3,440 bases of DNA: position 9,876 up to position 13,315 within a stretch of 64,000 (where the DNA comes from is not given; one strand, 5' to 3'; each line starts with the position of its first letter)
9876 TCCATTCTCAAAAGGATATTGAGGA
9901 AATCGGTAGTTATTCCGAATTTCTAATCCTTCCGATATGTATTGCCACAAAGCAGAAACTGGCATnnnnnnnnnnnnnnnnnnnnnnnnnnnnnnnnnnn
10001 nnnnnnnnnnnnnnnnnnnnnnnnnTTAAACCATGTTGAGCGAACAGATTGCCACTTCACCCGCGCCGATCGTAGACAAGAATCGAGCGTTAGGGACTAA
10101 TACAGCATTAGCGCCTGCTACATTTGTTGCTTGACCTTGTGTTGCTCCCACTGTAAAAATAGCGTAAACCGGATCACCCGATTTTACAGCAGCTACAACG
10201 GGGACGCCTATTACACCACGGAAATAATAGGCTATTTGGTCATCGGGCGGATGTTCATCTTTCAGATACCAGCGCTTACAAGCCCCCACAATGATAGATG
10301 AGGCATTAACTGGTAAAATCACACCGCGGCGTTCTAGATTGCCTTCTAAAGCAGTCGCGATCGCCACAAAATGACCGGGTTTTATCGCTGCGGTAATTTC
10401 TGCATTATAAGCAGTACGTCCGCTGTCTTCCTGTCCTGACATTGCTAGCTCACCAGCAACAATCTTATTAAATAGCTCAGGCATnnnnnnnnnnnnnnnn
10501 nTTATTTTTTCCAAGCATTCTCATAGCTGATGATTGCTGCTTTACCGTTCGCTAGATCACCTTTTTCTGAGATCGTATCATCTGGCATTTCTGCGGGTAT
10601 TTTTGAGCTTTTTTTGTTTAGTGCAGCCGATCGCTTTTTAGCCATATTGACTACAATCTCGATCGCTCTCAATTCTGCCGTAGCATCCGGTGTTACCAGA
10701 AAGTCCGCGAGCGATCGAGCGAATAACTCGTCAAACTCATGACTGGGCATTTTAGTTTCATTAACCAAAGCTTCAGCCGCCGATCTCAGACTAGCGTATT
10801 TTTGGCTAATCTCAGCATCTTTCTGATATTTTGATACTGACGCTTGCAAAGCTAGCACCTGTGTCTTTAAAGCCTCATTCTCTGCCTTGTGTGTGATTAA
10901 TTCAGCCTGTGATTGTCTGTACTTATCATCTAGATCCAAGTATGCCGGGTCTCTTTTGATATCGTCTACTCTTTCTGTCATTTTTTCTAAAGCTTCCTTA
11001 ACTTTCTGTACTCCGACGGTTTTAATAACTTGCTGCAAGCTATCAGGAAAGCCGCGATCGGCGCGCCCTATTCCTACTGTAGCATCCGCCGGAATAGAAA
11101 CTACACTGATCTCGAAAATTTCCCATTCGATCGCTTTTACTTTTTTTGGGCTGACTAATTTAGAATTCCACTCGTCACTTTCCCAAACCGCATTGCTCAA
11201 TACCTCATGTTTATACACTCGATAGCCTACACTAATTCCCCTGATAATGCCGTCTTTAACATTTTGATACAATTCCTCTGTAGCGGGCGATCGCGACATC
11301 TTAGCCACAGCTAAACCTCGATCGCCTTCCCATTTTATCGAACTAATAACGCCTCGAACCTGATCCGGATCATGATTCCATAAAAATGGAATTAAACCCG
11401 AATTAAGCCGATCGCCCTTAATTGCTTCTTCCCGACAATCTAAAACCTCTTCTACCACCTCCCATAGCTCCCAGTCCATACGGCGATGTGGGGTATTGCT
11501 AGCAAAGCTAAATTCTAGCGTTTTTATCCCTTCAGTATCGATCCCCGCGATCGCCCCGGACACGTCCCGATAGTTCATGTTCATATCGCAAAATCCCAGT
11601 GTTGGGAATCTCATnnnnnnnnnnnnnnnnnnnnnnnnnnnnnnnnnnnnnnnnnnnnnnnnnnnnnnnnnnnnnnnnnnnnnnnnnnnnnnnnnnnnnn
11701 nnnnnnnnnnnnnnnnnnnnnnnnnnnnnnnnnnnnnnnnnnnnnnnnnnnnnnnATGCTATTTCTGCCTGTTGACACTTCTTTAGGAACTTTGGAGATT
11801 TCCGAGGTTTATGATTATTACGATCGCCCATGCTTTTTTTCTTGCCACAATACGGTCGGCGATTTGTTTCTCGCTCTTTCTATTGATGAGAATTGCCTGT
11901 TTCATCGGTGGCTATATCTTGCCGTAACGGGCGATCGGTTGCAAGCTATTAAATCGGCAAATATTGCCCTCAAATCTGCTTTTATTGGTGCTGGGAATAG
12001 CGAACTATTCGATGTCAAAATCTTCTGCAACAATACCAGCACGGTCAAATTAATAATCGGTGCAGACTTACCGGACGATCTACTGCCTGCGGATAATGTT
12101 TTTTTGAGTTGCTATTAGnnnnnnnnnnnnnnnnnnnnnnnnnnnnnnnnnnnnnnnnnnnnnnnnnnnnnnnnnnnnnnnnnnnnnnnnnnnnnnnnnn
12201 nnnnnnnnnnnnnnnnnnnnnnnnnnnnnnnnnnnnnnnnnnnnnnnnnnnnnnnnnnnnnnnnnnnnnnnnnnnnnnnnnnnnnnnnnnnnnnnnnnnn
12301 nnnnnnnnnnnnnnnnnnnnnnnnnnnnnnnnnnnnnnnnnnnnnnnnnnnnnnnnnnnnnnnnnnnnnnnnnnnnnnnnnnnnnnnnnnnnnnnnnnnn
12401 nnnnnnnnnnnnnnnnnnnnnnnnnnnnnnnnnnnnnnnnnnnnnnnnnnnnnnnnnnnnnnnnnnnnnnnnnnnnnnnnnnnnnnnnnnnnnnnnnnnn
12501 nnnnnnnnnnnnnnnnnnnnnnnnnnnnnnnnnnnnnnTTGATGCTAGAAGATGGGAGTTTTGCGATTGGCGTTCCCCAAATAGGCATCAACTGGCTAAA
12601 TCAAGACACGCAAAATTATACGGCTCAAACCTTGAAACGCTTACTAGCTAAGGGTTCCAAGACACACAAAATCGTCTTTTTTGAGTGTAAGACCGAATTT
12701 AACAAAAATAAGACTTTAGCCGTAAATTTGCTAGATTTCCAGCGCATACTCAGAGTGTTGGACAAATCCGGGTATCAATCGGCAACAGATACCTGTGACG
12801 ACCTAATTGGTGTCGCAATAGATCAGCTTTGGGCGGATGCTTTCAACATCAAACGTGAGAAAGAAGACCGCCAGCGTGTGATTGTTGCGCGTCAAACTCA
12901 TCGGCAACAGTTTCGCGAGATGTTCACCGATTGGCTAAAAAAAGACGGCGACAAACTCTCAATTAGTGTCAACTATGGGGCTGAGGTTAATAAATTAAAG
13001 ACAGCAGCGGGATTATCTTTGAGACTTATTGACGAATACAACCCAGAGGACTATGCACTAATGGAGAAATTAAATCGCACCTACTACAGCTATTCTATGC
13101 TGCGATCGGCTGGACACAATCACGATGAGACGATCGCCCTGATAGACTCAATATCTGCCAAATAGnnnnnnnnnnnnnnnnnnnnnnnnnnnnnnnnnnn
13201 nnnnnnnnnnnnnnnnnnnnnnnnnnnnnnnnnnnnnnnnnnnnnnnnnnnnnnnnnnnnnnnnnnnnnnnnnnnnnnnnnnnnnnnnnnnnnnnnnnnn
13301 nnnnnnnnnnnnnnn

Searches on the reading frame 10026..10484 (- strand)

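Call 56: search_protein_families(library=pfam, proteins=[window:10026-10484:-], max_evalue=0.01)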
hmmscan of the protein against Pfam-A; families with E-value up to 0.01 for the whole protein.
window:10026-10484:- (152 aa): 1 family
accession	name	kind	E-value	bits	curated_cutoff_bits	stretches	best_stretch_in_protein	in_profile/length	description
PF22758.2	Phage_cement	-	1.3e-08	35.5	27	1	9-150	13-146/146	Structural cement protein (E217 gp24/Pam3 gp6)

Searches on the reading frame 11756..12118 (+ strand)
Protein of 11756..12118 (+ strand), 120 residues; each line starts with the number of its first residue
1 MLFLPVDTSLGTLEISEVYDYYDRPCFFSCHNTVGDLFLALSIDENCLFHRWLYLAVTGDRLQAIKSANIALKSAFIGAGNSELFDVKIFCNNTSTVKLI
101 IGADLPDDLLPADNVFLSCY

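Call 56: search_protein_families(library=pfam, proteins=[window:11756-12118:+], max_evalue=0.01)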
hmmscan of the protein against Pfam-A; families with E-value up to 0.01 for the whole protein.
window:11756-12118:+ (120 aa): 1 family
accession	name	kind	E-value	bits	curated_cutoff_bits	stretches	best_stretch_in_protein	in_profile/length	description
PF20215.3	DUF6575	-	2.2e-23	83.2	26.6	1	2-115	2-117/218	Family of unknown function (DUF6575)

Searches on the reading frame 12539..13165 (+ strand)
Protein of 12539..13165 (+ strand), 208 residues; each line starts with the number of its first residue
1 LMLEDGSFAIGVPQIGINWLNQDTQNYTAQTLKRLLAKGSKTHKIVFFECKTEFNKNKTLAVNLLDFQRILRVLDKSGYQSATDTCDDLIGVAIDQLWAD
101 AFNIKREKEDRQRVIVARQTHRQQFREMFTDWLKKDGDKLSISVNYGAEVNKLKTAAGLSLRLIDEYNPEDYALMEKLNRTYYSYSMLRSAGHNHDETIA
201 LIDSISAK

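Call 56: search_protein_families(library=pfam, proteins=[window:12539-13165:+], max_evalue=0.01)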
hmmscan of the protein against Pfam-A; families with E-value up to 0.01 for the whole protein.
window:12539-13165:+ (208 aa): 1 family
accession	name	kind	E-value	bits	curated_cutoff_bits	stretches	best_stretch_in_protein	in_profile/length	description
PF24856.1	AraA_central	-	0.0084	17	24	0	8-92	26-109/148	L-arabinose isomerase central domain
